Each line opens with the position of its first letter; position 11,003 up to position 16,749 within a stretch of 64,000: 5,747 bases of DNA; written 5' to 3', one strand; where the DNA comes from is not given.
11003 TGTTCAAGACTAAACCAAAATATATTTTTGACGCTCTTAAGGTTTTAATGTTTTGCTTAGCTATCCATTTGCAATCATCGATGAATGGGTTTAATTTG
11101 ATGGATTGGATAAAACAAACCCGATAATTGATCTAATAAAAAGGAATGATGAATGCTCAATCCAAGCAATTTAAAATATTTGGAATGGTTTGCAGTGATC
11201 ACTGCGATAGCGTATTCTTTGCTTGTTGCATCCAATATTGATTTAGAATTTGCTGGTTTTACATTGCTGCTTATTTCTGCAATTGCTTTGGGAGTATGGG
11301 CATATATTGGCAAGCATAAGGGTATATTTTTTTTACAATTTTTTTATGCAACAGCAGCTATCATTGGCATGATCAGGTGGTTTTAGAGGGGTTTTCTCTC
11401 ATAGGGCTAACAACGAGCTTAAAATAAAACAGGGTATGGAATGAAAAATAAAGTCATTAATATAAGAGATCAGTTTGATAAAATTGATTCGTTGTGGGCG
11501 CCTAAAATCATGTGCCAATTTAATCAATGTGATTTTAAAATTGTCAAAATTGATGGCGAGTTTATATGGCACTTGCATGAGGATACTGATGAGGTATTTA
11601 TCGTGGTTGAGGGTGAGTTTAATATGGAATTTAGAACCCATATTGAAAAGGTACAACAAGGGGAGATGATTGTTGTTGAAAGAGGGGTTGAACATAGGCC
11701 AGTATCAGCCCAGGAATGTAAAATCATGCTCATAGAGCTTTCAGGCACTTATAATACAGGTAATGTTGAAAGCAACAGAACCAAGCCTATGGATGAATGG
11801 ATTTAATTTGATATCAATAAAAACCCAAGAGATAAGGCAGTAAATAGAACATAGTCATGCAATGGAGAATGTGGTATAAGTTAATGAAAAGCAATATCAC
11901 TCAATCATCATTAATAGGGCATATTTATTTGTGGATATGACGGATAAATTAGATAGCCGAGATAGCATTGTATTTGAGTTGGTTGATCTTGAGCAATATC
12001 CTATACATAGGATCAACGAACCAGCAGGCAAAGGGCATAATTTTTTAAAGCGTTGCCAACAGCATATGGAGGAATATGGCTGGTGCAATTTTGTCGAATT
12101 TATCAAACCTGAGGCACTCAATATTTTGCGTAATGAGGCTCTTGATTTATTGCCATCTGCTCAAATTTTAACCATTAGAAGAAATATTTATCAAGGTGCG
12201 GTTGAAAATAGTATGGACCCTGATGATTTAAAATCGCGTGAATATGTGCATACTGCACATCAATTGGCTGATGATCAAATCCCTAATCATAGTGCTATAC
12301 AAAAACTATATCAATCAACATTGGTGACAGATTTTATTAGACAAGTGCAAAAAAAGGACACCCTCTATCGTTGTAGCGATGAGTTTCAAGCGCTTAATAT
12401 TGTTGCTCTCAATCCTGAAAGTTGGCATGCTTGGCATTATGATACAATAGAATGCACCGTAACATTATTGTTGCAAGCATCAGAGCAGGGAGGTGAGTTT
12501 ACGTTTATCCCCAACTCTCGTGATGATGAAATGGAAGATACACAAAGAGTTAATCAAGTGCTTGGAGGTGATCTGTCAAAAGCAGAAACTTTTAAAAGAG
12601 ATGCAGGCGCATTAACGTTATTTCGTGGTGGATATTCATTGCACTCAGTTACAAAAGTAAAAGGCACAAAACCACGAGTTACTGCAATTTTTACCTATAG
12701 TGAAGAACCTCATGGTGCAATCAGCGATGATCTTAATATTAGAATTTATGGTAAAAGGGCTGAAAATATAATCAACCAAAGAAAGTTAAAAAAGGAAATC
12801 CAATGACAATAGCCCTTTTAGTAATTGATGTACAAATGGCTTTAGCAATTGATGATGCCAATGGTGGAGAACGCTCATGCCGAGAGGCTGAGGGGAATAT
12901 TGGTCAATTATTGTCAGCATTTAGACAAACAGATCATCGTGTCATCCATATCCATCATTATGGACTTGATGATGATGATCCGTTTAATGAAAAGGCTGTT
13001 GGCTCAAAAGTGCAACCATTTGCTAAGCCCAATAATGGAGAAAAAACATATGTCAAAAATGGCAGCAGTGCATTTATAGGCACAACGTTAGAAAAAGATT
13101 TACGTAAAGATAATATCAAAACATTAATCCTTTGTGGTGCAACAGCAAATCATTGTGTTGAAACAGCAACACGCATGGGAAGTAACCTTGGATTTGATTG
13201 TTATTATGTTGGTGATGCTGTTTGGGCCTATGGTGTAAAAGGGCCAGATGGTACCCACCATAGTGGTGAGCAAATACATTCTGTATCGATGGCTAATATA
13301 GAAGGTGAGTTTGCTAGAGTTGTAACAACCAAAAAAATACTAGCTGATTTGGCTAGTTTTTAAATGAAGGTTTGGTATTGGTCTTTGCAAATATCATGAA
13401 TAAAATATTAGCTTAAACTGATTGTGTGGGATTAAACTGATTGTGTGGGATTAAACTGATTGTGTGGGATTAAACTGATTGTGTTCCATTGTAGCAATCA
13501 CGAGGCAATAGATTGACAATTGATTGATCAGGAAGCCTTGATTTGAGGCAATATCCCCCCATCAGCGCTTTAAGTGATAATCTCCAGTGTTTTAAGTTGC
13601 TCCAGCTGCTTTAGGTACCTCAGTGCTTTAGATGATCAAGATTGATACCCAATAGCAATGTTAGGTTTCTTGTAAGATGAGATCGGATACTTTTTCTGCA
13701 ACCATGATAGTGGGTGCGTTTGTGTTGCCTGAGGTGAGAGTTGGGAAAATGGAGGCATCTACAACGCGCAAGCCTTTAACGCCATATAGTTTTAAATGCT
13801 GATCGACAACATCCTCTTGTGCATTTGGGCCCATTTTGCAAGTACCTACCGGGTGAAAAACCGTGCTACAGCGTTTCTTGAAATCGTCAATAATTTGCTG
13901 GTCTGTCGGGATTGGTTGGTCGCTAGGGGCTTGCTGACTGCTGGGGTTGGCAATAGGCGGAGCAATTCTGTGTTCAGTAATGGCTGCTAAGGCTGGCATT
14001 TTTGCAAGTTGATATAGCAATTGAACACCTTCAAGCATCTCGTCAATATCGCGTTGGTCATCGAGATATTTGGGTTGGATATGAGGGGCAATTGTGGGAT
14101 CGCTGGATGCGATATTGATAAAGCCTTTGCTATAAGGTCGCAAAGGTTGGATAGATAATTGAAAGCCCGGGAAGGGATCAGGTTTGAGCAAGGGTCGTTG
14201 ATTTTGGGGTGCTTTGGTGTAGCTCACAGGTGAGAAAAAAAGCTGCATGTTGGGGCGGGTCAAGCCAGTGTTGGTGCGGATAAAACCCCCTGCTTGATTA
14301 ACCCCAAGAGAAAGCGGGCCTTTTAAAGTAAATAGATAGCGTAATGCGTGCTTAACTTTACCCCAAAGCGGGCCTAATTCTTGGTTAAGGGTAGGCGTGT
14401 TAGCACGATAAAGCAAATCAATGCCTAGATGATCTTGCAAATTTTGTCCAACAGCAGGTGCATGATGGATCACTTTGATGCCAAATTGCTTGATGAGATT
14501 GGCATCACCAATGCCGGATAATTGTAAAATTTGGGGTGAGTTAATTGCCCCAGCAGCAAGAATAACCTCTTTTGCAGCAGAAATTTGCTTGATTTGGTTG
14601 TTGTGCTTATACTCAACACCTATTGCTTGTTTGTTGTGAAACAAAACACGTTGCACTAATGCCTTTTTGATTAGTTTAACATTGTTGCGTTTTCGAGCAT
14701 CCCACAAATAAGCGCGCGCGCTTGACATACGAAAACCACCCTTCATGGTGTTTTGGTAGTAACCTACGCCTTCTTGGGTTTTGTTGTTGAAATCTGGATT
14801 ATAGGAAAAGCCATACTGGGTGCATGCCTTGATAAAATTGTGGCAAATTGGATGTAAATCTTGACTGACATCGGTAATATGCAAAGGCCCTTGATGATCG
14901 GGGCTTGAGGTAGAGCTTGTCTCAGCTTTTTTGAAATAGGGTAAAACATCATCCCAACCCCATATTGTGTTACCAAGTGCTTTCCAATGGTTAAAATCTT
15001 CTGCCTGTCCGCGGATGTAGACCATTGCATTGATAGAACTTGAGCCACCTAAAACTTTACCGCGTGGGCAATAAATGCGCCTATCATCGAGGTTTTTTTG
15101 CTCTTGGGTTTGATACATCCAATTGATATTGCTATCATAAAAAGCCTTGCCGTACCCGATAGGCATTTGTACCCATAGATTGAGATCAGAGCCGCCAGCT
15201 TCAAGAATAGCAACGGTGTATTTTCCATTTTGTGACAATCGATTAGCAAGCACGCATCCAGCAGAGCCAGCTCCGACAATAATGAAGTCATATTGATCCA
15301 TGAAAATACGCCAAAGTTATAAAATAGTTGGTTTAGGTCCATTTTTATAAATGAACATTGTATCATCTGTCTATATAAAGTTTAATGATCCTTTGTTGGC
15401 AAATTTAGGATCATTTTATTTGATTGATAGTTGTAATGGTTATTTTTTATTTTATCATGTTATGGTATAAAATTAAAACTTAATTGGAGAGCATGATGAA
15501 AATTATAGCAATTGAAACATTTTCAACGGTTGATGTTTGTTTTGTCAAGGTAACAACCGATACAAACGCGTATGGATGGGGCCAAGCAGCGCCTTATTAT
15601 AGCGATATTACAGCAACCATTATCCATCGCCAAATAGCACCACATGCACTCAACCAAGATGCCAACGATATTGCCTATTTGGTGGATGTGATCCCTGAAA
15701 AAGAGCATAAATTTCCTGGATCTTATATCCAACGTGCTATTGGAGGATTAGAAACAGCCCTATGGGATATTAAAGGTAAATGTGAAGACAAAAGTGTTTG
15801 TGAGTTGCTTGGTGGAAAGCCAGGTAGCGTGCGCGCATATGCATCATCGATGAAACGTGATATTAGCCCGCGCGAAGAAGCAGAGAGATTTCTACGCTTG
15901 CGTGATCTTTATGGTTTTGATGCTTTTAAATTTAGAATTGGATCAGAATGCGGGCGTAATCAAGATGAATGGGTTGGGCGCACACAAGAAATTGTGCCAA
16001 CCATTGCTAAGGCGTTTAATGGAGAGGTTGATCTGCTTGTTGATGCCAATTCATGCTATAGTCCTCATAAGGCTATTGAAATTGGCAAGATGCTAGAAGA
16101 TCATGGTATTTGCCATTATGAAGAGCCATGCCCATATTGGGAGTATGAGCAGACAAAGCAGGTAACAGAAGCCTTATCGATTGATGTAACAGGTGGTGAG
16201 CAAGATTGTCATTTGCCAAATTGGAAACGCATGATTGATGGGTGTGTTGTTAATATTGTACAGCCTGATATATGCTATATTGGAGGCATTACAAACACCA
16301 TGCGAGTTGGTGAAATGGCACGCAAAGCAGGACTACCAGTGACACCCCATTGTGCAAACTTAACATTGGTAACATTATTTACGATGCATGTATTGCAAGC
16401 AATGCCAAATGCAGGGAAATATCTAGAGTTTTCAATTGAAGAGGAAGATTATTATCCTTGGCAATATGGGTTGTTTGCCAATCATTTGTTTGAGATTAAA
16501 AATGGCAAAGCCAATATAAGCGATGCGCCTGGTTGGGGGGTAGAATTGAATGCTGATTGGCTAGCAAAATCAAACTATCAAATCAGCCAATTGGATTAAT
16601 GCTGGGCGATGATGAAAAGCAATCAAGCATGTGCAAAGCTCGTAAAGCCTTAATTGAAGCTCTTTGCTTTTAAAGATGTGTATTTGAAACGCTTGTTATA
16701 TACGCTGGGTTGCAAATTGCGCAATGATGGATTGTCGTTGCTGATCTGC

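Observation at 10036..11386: Two paralogous about 75-aa 3-TM proteins that look like the separate N- and C-terminal repeats of PnuC: candidate split 'semi-PnuC' transporter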

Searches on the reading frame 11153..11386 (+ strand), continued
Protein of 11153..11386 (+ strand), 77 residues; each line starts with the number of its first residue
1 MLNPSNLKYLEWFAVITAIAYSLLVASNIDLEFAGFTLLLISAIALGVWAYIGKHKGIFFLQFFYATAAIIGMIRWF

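Call 68: search_protein_families(library=pfam, proteins=[P0014, P0107, P0259, P0280, P0299, P0319, P0329, P0339, P0356, P0390], max_evalue=1)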
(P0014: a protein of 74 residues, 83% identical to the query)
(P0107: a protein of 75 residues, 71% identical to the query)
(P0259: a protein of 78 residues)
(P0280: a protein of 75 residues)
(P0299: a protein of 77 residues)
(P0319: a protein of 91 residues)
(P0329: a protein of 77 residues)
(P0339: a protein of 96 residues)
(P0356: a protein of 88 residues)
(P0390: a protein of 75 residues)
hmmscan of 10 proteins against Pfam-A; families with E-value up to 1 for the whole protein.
P0014 (74 aa): 1 family
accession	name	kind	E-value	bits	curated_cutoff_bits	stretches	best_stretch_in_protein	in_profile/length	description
PF04973.17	NMN_transporter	-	0.036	14.5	27.3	1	9-73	2-66/175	Nicotinamide mononucleotide transporter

P0107 (75 aa): 1 family
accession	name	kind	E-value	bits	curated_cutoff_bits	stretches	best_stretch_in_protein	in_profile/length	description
PF04973.17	NMN_transporter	-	0.0042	17.5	27.3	1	6-74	2-67/175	Nicotinamide mononucleotide transporter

P0259 (78 aa): 2 families
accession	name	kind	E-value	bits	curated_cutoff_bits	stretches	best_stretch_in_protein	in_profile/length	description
PF04973.17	NMN_transporter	-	0.026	14.9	27.3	1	9-77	2-67/175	Nicotinamide mononucleotide transporter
PF06738.18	ThrE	-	0.069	13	26.3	1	2-74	99-171/241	Putative threonine/serine exporter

P0280 (75 aa): 2 families
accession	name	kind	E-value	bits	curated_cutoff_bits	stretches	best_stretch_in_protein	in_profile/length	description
PF06993.17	DUF1304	-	0.045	14.2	26.9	1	12-69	55-107/110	Protein of unknown function (DUF1304)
PF04973.17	NMN_transporter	-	0.29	11.5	27.3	1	7-74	2-66/175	Nicotinamide mononucleotide transporter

P0299 (77 aa): 1 family
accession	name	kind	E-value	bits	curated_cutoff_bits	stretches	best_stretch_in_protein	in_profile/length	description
PF04973.17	NMN_transporter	-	0.00093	19.6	27.3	1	8-76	2-67/175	Nicotinamide mononucleotide transporter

P0319 (91 aa): 2 families
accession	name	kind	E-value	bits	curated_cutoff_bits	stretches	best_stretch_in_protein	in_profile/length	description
PF04973.17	NMN_transporter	-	1.2e-05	25.8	27.3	1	4-76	2-71/175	Nicotinamide mononucleotide transporter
PF06432.16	GPI2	-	0.037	14.1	24.4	1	11-68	166-229/270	Phosphatidylinositol N-acetylglucosaminyltransferase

P0329 (77 aa): 2 families
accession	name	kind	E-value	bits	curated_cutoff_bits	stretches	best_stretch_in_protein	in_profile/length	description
PF04973.17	NMN_transporter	-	0.00052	20.5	27.3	1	8-76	1-66/175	Nicotinamide mononucleotide transporter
PF20040.4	DUF6442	-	0.11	13.2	25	1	15-74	38-95/102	Family of unknown function (DUF6442)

P0339 (96 aa): 2 families
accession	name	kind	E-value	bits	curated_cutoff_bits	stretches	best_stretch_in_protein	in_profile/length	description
PF04973.17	NMN_transporter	-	0.014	15.8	27.3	1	28-95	2-66/175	Nicotinamide mononucleotide transporter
PF24387.1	AEP-like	-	0.15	12.3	27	1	17-76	58-108/133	Archaeo-eukaryotic primase 1D-like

P0356 (88 aa): 1 family
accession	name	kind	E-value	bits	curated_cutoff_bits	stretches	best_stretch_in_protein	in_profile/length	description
PF04973.17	NMN_transporter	-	0.21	12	27.3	1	19-87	1-66/175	Nicotinamide mononucleotide transporter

P0390 (75 aa): 2 families
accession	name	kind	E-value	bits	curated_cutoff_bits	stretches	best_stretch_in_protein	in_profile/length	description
PF04973.17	NMN_transporter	-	0.00016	22.2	27.3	1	8-74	3-66/175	Nicotinamide mononucleotide transporter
PF20189.3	DUF6552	-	0.12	13.1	27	1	8-72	14-76/78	Family of unknown function (DUF6552)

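Call 79: search_protein_families(library=phrogs, proteins=[window:11153-11386:+], max_evalue=0.01)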
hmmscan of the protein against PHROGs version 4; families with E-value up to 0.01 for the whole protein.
window:11153-11386:+ (77 aa): 1 family
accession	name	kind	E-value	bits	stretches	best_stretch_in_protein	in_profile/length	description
phrog_31277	-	unknown function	0.0015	19.7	1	3-50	2-45/56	-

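Call 108: list_cluster_members(proteins=[P0001, P0121, P0391])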
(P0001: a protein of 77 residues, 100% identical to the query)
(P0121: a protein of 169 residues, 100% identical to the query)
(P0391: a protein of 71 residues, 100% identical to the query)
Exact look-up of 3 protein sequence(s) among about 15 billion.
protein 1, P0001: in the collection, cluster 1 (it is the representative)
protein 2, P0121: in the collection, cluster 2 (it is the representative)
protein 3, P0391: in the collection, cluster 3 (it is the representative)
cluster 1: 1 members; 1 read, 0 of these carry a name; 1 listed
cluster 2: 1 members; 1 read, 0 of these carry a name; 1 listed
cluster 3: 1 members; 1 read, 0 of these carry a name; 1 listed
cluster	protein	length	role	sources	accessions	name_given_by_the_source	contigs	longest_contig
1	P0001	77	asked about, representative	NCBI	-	-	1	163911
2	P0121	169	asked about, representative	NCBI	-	-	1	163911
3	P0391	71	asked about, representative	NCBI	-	-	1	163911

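Call 109: find_encoding_contigs(protein=P0319, flank=5000, max_places=4)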
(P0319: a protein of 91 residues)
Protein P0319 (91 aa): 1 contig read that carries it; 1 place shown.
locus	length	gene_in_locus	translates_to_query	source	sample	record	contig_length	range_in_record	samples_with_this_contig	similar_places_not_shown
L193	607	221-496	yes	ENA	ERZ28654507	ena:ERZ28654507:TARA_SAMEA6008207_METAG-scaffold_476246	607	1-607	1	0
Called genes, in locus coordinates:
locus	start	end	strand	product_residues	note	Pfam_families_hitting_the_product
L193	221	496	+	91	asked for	PF26604:CBU_0592 (weak)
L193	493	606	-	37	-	?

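Call 111: search_protein_families(library=pfam, proteins=[P0319, P0334, P0347, P0367, P0360, window:11153-11386:+], max_evalue=10)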
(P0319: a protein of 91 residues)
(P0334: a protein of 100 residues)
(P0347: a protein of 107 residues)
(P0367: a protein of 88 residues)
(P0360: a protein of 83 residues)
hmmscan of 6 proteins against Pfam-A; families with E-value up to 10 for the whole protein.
P0319 (91 aa): 4 families
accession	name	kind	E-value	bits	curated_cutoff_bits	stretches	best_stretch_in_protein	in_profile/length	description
PF04973.17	NMN_transporter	-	1.2e-05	25.8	27.3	1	4-76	2-71/175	Nicotinamide mononucleotide transporter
PF06432.16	GPI2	-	0.037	14.1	24.4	1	11-68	166-229/270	Phosphatidylinositol N-acetylglucosaminyltransferase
PF01899.21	MNHE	-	1.5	9.1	27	1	12-63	4-55/145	Na+/H+ ion antiporter subunit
PF07332.16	Phage_holin_3_6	-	2.3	8.7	28.4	1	28-73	46-92/116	Putative Actinobacterial Holin-X, holin superfamily III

P0334 (100 aa): 1 family
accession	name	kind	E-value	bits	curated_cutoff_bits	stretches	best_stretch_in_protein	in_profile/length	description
PF04973.17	NMN_transporter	-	0.0037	17.7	27.3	1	32-99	2-66/175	Nicotinamide mononucleotide transporter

P0347 (107 aa): 1 family
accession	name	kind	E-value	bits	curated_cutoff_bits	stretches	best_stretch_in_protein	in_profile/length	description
PF04973.17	NMN_transporter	-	0.0031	17.9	27.3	1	13-81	2-68/175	Nicotinamide mononucleotide transporter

P0367 (88 aa): 0 families

P0360 (83 aa): 0 families

window:11153-11386:+ (77 aa): 4 families
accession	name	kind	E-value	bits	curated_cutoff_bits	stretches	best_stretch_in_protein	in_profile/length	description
PF04973.17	NMN_transporter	-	0.0028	18.1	27.3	1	9-76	2-66/175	Nicotinamide mononucleotide transporter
PF20814.2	CAA3_Cox_suIV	-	0.014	16.2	27.5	1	27-55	32-62/64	CAA3-type cytochrome c oxidase subunit IV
PF18949.5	DUF5693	-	1.4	7.8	29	1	6-71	312-376/609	Family of unknown function (DUF5693)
PF09813.14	Coa3_cc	-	9.5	6.4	27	1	36-51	16-31/48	Cytochrome c oxidase assembly factor 3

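Call 112: find_encoding_contigs(protein=P0390, flank=5000, max_places=4)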
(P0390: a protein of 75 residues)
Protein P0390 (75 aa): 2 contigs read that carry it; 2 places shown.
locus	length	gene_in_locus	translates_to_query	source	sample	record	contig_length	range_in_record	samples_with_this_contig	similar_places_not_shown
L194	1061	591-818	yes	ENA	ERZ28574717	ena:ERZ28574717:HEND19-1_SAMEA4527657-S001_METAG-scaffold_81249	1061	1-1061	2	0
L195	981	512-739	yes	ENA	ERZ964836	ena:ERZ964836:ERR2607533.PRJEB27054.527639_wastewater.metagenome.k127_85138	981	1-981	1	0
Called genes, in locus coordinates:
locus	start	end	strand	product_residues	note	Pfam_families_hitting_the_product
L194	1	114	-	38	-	?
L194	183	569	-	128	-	-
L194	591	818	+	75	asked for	-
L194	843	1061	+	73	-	?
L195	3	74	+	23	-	?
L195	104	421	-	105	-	-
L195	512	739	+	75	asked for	-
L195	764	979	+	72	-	?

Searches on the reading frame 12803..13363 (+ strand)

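Call 39: search_protein_families(library=pfam, proteins=[window:12803-13363:+], max_evalue=0.00001)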
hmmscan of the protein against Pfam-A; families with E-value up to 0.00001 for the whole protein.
window:12803-13363:+ (186 aa): 1 family
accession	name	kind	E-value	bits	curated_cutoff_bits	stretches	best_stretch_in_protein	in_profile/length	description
PF00857.26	Isochorismatase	-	3.1e-26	93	27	1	4-177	2-174/175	Isochorismatase domain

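Call 78: search_protein_families(library=ncbifam, proteins=[window:12803-13363:+], max_evalue=0.001)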
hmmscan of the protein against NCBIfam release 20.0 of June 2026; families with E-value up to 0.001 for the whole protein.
window:12803-13363:+ (186 aa): 3 families
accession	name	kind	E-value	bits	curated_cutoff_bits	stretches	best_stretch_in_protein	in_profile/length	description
NF008517.0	PRK11440.1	equivalog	1.6e-11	44.5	195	1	81-182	97-187/188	hydrolase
NF050097.1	BiurAmidohydBiuH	equivalog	1.9e-11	43.9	370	1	67-143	113-189/221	biuret amidohydrolase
TIGR03614.1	RutB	equivalog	2.5e-07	30.5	377.95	1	75-181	121-217/226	pyrimidine utilization protein B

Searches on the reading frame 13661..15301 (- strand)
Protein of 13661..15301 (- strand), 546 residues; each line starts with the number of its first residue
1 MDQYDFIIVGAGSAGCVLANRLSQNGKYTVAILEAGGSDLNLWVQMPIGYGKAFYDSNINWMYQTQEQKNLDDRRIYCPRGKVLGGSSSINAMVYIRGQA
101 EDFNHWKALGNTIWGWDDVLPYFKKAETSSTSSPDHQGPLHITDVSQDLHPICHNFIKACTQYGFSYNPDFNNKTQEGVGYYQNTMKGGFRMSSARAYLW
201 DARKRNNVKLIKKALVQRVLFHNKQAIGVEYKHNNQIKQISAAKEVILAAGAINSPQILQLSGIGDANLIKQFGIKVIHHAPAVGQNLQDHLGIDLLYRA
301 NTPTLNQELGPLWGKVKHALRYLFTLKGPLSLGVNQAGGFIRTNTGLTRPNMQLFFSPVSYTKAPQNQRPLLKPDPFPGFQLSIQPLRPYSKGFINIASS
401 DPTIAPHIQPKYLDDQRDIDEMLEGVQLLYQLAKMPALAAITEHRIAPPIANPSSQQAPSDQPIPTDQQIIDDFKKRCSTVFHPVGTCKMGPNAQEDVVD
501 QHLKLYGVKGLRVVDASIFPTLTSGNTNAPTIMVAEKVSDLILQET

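Call 39: search_protein_families(library=pfam, proteins=[window:13661-15301:-], max_evalue=0.00001)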
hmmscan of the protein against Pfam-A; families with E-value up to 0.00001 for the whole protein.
window:13661-15301:- (546 aa): 4 families
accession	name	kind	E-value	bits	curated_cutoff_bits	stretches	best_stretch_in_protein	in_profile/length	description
PF00732.25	GMC_oxred_N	-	2.6e-59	201.1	23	1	4-292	1-217/218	GMC oxidoreductase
PF05199.19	GMC_oxred_C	-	1.2e-37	130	24.6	1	389-535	1-139/139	GMC oxidoreductase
PF00890.30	FAD_binding_2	-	2e-07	31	20.4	0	5-37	1-32/414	FAD binding domain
PF01266.30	DAO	-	3.4e-06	27.3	27.9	0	5-36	1-31/353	FAD dependent oxidoreductase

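Call 78: search_protein_families(library=ncbifam, proteins=[window:13661-15301:-], max_evalue=0.001)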
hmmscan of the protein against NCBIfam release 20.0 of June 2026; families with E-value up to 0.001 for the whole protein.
window:13661-15301:- (546 aa): 15 families
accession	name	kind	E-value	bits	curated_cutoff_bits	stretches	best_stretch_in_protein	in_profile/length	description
NF002550.0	PRK02106.1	subfamily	1.2e-169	565.5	605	1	2-545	4-536/563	choline dehydrogenase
TIGR01810.1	betA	equivalog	6.2e-140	467.3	732.1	1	5-543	1-527/532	choline dehydrogenase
TIGR03970.1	mycofact_MftG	equivalog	7.1e-87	292.4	387.45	2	5-306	2-306/487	mycofactocin dehydrogenase MftG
TIGR04542.1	GMC_mycofac_2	equivalog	5.4e-39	134.4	400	2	5-280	1-248/425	mycofactocin system GMC family oxidoreductase MftG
NF038210.1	GMC_mycofac_3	equivalog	4.1e-17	62.1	300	2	7-107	2-93/418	mycofactocin system GMC family oxidoreductase MftG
NF058674.1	CholsOxChoxAB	equivalog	7.5e-08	31.3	850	0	3-36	5-37/535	cholesterol oxidase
TIGR02462.1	pyranose_ox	equivalog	3e-07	29.7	544.9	0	202-268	225-296/548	pyranose oxidase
TIGR02032.1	GG-red-SF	subfamily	2.3e-05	24.3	158.8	1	4-35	1-31/297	geranylgeranyl reductase family protein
TIGR00551.1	nadB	equivalog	2.5e-05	23.2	452.75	0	201-253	137-188/489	L-aspartate oxidase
NF006130.0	PRK08274.1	equivalog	6.5e-05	21.9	369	0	185-266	127-205/467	FAD-dependent tricarballylate dehydrogenase TcuA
TIGR00275.1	TIGR00275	subfamily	0.00012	21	183.8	0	198-284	111-189/401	aminoacetone oxidase family FAD-binding enzyme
NF041853.1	hythiocyan_redase_MerA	equivalog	0.00026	20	650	0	1-34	1-33/440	hypothiocyanous acid reductase MerA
TIGR01813.1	flavo_cyto_c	subfamily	0.00031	19.6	285.45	0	202-252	139-190/444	flavocytochrome c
NF004992.0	PRK06370.1-4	equivalog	0.00032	19.3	629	1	2-34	3-34/459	FAD-containing oxidoreductase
TIGR01350.1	lipoamide_DH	equivalog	0.00068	18.4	408.8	0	3-33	1-31/461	dihydrolipoyl dehydrogenase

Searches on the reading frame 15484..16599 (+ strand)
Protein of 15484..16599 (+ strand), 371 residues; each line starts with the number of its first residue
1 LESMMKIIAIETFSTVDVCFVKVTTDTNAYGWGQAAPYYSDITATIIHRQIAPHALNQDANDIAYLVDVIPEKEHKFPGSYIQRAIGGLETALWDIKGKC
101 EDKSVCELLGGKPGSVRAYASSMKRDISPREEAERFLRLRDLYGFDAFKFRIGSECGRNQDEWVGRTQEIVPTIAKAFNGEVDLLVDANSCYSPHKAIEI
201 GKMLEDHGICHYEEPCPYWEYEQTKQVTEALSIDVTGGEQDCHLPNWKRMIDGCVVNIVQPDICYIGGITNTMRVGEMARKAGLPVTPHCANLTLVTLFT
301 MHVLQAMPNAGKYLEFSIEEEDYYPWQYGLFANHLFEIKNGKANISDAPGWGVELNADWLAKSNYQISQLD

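Call 39: search_protein_families(library=pfam, proteins=[window:15484-16599:+], max_evalue=0.00001)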
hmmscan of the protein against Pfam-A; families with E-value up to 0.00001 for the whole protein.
window:15484-16599:+ (371 aa): 2 families
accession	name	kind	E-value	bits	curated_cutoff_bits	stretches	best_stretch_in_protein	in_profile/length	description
PF13378.12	MR_MLE_C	-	2.3e-49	168.5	29.4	1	133-358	3-218/219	Enolase C-terminal domain-like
PF02746.21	MR_MLE_N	-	1.8e-12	48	22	1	8-110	18-117/117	Mandelate racemase / muconate lactonizing enzyme, N-terminal domain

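Call 78: search_protein_families(library=ncbifam, proteins=[window:15484-16599:+], max_evalue=0.001)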
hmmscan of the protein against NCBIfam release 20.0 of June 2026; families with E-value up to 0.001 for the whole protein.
window:15484-16599:+ (371 aa): 15 families
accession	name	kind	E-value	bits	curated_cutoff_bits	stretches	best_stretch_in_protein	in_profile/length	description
NF040866.1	AraD_Arch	equivalog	2.6e-40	138.6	650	1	15-360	31-366/372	arabinonate dehydratase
NF010624.0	PRK14017.1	equivalog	1.5e-37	129.6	311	1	5-364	1-361/382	galactonate dehydratase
NF040790.2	glucon_galact_dh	equivalog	1.2e-36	126.4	750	1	18-366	25-372/390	bifunctional D-gluconate/D-galactonate dehydratase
NF047820.1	TalGalacDh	equivalog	9.5e-32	110.3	500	1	13-357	33-358/371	L-talarate/galactarate dehydratase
NF043051.1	ManoateDhtManD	equivalog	2.2e-25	89.4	550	2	163-369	187-389/403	D-mannonate dehydratase ManD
NF011654.0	PRK15072.1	subfamily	2.5e-23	82.6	430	2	162-370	187-391/404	D-galactonate dehydratase family protein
NF011968.0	PRK15440.1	equivalog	1.2e-19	70.5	393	1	36-366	75-394/395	L-rhamnonate dehydratase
TIGR02534.1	mucon_cyclo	subfamily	9.2e-16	57.8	334.95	1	15-361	26-363/368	muconate/chloromuconate family cycloisomerase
NF043002.1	HProlDhtase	equivalog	9.3e-15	54.3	500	1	15-363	30-362/366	cis-3-hydroxy-L-proline dehydratase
TIGR01928.1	menC_lowGC_arch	equivalog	5.1e-12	45.5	200.65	1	9-284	14-276/325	o-succinylbenzoate synthase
TIGR03247.1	glucar-dehydr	equivalog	1.9e-08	33.5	828.7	1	140-363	192-405/441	glucarate dehydratase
NF042940.1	racemase_DgcA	equivalog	3.1e-06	26.6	400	1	8-290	16-270/323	N-acetyl-D-Glu racemase DgcA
NF041118.1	A_G_epim_Thtga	equivalog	6.9e-05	22.1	500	1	89-285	101-286/341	L-Ala-D/L-Glu epimerase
TIGR01927.1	menC_gam_Gplu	equivalog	0.0001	21.7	130.55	1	132-284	112-258/307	o-succinylbenzoate synthase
NF011708.0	PRK15129.1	equivalog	0.00056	19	343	0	180-291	169-276/321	L-Ala-D/L-Glu epimerase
